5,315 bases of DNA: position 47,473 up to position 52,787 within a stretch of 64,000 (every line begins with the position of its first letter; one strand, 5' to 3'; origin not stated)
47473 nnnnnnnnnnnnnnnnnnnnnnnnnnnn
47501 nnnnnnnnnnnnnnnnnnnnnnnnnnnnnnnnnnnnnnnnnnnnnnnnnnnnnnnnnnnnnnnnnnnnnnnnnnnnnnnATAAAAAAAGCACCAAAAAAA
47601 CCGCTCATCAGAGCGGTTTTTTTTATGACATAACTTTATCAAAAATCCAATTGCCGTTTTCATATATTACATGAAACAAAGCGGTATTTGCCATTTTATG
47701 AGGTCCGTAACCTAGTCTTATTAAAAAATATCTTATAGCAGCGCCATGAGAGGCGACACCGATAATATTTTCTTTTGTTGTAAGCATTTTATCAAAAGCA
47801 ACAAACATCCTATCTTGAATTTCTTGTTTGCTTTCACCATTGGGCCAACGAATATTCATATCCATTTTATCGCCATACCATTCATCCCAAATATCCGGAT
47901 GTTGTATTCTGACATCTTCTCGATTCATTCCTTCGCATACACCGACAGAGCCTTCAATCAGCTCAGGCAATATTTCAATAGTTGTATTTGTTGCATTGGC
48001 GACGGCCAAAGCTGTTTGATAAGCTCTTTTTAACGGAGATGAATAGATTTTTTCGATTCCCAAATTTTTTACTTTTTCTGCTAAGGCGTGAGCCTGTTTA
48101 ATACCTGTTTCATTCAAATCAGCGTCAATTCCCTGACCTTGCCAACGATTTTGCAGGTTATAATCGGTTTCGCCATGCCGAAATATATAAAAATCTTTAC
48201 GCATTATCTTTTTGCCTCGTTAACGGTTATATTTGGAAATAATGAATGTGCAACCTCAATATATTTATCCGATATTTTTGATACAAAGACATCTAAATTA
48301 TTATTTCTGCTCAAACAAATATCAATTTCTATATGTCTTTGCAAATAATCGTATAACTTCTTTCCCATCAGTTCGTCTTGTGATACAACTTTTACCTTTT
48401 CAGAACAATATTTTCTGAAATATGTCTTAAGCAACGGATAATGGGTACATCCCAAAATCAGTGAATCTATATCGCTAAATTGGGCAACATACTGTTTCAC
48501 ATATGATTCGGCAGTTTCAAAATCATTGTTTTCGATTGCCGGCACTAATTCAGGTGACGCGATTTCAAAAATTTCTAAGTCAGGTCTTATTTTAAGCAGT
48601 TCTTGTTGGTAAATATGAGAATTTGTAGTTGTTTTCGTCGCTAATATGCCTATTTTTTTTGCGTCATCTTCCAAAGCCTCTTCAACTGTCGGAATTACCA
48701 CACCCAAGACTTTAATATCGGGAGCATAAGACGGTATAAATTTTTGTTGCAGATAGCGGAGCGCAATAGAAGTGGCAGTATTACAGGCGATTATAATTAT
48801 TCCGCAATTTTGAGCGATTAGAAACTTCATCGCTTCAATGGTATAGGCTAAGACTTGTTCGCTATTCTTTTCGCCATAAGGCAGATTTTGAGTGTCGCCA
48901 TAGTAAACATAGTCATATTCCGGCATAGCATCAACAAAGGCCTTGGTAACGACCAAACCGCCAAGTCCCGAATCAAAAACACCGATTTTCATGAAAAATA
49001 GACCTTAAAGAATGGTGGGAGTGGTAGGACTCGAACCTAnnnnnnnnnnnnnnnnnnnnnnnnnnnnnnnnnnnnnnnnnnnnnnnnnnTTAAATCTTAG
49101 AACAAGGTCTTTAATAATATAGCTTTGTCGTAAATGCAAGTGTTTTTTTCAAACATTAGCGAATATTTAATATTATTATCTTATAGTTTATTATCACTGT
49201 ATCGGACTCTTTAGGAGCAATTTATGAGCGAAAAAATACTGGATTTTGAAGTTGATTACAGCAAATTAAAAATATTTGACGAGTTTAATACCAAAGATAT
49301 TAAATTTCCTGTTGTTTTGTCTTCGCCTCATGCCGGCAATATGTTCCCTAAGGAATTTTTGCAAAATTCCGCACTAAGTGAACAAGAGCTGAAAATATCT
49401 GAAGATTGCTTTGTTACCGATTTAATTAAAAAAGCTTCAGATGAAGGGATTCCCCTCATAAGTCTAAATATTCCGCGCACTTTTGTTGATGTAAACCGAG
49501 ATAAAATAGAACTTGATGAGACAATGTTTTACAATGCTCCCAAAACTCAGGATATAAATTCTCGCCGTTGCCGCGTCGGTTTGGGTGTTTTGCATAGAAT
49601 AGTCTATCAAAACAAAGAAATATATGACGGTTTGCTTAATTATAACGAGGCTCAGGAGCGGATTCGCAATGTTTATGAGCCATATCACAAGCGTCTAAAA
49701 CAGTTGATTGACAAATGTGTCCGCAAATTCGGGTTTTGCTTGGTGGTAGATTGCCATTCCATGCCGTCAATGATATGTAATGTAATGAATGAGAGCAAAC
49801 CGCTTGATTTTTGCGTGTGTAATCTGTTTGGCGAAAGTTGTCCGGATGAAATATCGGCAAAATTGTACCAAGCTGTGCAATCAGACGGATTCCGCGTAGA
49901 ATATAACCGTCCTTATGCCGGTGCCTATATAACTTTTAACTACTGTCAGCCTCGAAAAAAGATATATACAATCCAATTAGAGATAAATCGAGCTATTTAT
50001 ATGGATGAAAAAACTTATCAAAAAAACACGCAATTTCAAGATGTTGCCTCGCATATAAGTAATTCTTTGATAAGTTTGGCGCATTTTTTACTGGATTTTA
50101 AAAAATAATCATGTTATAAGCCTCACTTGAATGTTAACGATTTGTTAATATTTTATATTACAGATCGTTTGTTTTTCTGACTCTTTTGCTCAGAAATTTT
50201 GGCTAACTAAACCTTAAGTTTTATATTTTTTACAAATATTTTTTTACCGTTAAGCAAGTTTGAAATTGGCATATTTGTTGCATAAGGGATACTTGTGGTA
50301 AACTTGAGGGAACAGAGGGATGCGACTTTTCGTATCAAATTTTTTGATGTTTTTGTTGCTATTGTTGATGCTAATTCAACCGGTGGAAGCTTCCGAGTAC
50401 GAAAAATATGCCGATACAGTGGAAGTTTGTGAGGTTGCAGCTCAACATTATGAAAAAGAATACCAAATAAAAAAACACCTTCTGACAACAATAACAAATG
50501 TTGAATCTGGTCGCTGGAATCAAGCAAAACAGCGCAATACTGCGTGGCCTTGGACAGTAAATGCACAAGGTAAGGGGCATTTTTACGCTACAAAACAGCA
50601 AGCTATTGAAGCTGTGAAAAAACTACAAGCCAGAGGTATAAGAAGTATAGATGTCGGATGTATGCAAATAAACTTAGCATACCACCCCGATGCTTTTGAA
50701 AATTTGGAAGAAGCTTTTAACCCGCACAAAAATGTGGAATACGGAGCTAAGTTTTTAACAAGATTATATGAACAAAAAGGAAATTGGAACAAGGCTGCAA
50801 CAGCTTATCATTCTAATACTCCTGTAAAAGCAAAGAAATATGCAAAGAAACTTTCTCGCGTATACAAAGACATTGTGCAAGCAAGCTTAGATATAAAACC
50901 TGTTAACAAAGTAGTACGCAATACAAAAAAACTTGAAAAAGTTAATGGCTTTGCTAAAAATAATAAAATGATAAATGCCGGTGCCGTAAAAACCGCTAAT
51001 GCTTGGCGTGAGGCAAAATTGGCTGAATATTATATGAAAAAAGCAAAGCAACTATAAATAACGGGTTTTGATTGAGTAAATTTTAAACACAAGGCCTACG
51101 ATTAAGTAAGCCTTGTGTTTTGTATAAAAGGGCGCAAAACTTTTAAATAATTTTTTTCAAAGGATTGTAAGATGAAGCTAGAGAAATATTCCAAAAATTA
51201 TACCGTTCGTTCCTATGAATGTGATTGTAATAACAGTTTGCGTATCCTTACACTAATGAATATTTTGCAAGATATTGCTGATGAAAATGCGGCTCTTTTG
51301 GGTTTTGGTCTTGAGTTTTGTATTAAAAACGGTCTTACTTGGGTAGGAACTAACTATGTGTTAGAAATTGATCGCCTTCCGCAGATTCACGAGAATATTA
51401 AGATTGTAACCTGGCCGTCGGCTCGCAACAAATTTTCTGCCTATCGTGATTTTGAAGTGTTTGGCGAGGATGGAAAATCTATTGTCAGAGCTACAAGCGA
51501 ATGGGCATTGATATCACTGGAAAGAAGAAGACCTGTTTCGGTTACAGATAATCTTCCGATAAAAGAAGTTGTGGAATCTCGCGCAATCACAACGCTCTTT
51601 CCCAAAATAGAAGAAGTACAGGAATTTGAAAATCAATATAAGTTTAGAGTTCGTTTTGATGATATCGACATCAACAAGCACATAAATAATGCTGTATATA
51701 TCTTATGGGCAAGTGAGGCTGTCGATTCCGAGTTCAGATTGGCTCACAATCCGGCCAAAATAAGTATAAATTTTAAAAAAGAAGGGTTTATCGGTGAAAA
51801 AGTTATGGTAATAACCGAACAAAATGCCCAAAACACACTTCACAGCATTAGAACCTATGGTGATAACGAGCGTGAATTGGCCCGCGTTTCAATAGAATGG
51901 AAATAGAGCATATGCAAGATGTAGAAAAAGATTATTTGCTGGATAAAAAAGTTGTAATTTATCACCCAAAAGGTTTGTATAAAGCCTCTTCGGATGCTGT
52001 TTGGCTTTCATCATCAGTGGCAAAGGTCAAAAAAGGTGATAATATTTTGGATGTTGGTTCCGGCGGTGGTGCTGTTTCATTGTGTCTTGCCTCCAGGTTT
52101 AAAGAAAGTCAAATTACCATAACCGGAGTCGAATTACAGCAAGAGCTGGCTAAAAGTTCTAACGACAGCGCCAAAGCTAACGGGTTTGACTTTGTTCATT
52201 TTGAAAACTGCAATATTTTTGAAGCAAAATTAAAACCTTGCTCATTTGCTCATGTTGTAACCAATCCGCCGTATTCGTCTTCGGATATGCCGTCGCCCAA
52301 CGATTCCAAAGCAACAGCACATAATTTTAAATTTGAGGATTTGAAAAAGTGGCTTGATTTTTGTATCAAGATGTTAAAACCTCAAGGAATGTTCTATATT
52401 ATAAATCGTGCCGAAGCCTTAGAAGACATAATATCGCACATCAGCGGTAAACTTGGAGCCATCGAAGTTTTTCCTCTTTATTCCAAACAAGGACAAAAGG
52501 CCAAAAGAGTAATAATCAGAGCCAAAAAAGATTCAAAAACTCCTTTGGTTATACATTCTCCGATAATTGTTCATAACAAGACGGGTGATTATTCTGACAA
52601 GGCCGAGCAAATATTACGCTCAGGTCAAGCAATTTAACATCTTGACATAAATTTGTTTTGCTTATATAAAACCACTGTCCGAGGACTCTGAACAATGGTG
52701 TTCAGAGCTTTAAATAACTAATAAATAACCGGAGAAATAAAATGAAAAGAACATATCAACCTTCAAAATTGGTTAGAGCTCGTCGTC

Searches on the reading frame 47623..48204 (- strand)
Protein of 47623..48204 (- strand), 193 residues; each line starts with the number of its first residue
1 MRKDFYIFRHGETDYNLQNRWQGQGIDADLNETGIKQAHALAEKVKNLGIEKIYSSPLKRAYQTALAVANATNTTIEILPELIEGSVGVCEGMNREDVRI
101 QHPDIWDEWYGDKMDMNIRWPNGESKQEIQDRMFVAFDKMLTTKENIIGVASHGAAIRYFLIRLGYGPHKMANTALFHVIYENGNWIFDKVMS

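Call 10: search_protein_families(library=ncbifam, proteins=[window:47623-48204:-], max_evalue=0.00001)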
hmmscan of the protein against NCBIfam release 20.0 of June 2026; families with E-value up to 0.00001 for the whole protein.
window:47623-48204:- (193 aa): 18 families
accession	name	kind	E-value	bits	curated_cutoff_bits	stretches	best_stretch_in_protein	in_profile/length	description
TIGR03162.1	ribazole_cobC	equivalog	9.7e-30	103.3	162.9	1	6-186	2-173/176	alpha-ribazole phosphatase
NF005567.0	PRK07238.1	equivalog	7.9e-28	97.8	326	1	5-161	180-334/378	bifunctional RNase H/acid phosphatase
NF045917.1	PhserinePhPspA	equivalog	6.8e-27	94.5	350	1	5-162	4-159/211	phosphoserine phosphatase PspA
NF002901.0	PRK03482.1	equivalog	4.1e-22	78.9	261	1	5-161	4-158/215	2,3-diphosphoglycerate-dependent phosphoglycerate mutase GpmB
NF011580.0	PRK15004.1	equivalog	6.6e-20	72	250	1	5-186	3-178/203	adenosylcobalamin/alpha-ribazole phosphatase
TIGR03848.1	MSMEG_4193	subfamily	3.9e-18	65.6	203.85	1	7-161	4-160/204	MSMEG_4193 family putative phosphomutase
NF009994.0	PRK13463.1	equivalog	1.6e-17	64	277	1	1-159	1-157/203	phosphoserine phosphatase 1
NF038349.1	dPGM_arch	equivalog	3.6e-17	62.9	225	1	8-161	4-145/194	2,3-diphosphoglycerate-dependent phosphoglycerate mutase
NF002339.0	PRK01295.1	equivalog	2.2e-12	46.9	316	1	5-164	5-169/206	2,3-bisphosphoglycerate-dependent phosphoglycerate mutase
NF002217.0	PRK01112.1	equivalog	2.2e-12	46.8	320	1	7-76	6-75/228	2,3-bisphosphoglycerate-dependent phosphoglycerate mutase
NF009993.0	PRK13462.1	equivalog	2.1e-11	43.9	226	1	6-162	9-156/203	acid phosphatase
NF010713.0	PRK14115.1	equivalog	2e-10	40.4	305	1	7-102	6-105/248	2,3-diphosphoglycerate-dependent phosphoglycerate mutase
TIGR01258.1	pgm_1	subfamily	8.8e-09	35.1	81.7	1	7-99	5-101/245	2,3-bisphosphoglycerate-dependent phosphoglycerate mutase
NF010714.0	PRK14116.1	equivalog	2.1e-08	34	401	1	6-70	5-70/229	2,3-diphosphoglycerate-dependent phosphoglycerate mutase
TIGR00249.1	sixA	equivalog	1.2e-07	31.7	74.5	1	5-82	3-78/154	phosphohistidine phosphatase SixA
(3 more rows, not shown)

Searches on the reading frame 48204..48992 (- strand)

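Call 10: search_protein_families(library=ncbifam, proteins=[window:48204-48992:-], max_evalue=0.00001)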
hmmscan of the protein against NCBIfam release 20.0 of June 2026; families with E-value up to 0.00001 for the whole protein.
window:48204-48992:- (262 aa): 5 families
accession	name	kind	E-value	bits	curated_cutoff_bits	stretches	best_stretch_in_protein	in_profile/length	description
TIGR00067.1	glut_race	equivalog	5.7e-59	199.5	146.65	1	3-220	1-218/251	glutamate racemase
NF002035.0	PRK00865.1-3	equivalog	5.4e-53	180.3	328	1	2-213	5-215/267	glutamate racemase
NF002034.1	PRK00865.1-1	equivalog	5.4e-27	94.7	408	1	5-213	3-212/260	glutamate racemase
NF052483.1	racemase_CuyB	equivalog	2.7e-10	40.6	190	1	46-194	55-205/225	cysteate racemase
TIGR00035.1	asp_race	subfamily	2.2e-07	30.7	93.1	1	45-189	62-203/236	amino acid racemase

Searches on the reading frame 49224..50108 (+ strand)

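Call 10: search_protein_families(library=ncbifam, proteins=[window:49224-50108:+], max_evalue=0.00001)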
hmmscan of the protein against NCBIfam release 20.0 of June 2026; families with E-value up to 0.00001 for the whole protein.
window:49224-50108:+ (294 aa): 1 family
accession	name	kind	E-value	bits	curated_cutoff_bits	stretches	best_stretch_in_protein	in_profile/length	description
TIGR02017.1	hutG_amidohyd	equivalog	1.3e-29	103.5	278.75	1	23-292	5-260/263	N-formylglutamate deformylase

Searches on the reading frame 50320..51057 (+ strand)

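Call 10: search_protein_families(library=ncbifam, proteins=[window:50320-51057:+], max_evalue=0.00001)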
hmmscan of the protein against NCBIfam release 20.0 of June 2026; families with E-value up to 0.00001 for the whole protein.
window:50320-51057:+ (245 aa): 0 families

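Call 65: search_protein_families(library=pfam, proteins=[window:50320-51057:+], max_evalue=0.0001)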
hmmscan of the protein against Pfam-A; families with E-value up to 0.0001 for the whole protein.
window:50320-51057:+ (245 aa): 1 family
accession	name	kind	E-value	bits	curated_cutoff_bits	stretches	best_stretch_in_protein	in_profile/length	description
PF01464.25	SLT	-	6.5e-12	45.5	21.3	1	41-168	3-99/117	Transglycosylase SLT domain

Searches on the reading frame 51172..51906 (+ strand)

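Call 10: search_protein_families(library=ncbifam, proteins=[window:51172-51906:+], max_evalue=0.00001)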
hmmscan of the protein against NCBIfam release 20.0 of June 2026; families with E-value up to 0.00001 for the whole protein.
window:51172-51906:+ (244 aa): 0 families

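Call 65: search_protein_families(library=pfam, proteins=[window:51172-51906:+], max_evalue=0.0001)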
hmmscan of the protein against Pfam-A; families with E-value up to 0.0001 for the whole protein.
window:51172-51906:+ (244 aa): 3 families
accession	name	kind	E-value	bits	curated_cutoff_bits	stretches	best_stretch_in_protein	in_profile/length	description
PF01643.23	Acyl-ACP_TE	-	9.9e-36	122.8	23.7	1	5-128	3-127/131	Acyl-ACP thioesterase N-terminal domain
PF20791.3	Acyl-ACP_TE_C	-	8e-20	71.4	21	1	153-244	7-100/101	Acyl-ACP thioesterase C-terminal domain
PF13279.12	4HBT_2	-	7.5e-08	33.3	25.5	1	160-198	1-31/122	Thioesterase-like superfamily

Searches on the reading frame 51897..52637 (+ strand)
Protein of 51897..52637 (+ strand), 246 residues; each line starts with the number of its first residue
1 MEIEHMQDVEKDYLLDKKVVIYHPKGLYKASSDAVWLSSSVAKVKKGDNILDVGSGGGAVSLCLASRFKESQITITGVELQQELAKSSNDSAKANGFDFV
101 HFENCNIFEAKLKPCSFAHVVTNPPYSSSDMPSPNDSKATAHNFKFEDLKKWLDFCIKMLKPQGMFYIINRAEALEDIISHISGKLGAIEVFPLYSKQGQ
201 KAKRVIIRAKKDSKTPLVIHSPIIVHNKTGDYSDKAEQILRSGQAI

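Call 10: search_protein_families(library=ncbifam, proteins=[window:51897-52637:+], max_evalue=0.00001)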
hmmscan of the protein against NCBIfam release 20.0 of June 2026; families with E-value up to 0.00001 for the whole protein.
window:51897-52637:+ (246 aa): 15 families
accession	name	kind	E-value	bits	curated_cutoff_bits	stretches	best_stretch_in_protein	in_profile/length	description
NF047853.1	tRm6a37MtseTrmN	equivalog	2.1e-17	63.7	350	1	11-239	9-236/244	tRNA(1)(Val) (adenine(37)-N(6))-methyltransferase TrmN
TIGR03534.1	RF_mod_PrmC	equivalog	2.4e-11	43.6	199.1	1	41-133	81-173/253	peptide chain release factor N(5)-glutamine methyltransferase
NF011529.0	PRK14968.1-3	equivalog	6.2e-11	42.1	162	1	23-168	12-154/198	putative methyltransferase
TIGR00536.1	hemK_fam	subfamily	4.2e-10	39.2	115.5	1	46-130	114-196/286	HemK family protein methyltransferase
NF011530.0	PRK14968.1-4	equivalog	4.1e-09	36.1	243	1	18-138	10-117/202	putative methyltransferase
NF008823.0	PRK11873.1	subfamily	2.3e-07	30.6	263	1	40-116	71-146/272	arsenite methyltransferase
NF002421.0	PRK01544.1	equivalog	6e-07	28.5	567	1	43-130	135-220/524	bifunctional peptide chain release factor N(5)-glutamine methyltransferase PrmC/tRNA (guanosine(46)-N7)-methyltransferase TrmB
TIGR00537.1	hemK_rel_arch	hypoth_equivalog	8e-07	28.9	87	1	28-174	2-144/179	HemK2/MTQ2 family protein methyltransferase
NF041537.1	ArsM_AhpD_UU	exception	8.1e-07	28.1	510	1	40-125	70-154/345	arsenite methyltransferase/AhpD domain selenoprotein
NF041536.1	ArsM_DUF2284_UU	exception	9.8e-07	27.5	575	1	39-124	69-153/459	arsenite methyltransferase/DUF2284 domain selenoprotein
NF041943.1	GPPMT_Stmyces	equivalog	3e-06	27.3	400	1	32-123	63-152/272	geranyl diphosphate 2-C-methyltransferase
NF011528.0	PRK14968.1-2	equivalog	3.7e-06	26.6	171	1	27-127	20-118/205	putative methyltransferase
TIGR01983.1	UbiG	equivalog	5e-06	26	102.95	0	45-113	48-112/228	bifunctional 2-polyprenyl-6-hydroxyphenol methylase/3-demethylubiquinol 3-O-methyltransferase UbiG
TIGR03533.1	L3_gln_methyl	equivalog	5.8e-06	25.8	229.7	1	43-128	118-201/284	50S ribosomal protein L3 N(5)-glutamine methyltransferase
NF053839.1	CPFASynBruc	equivalog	9.8e-06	24.8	600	0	43-102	171-228/410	cyclopropane fatty acid synthase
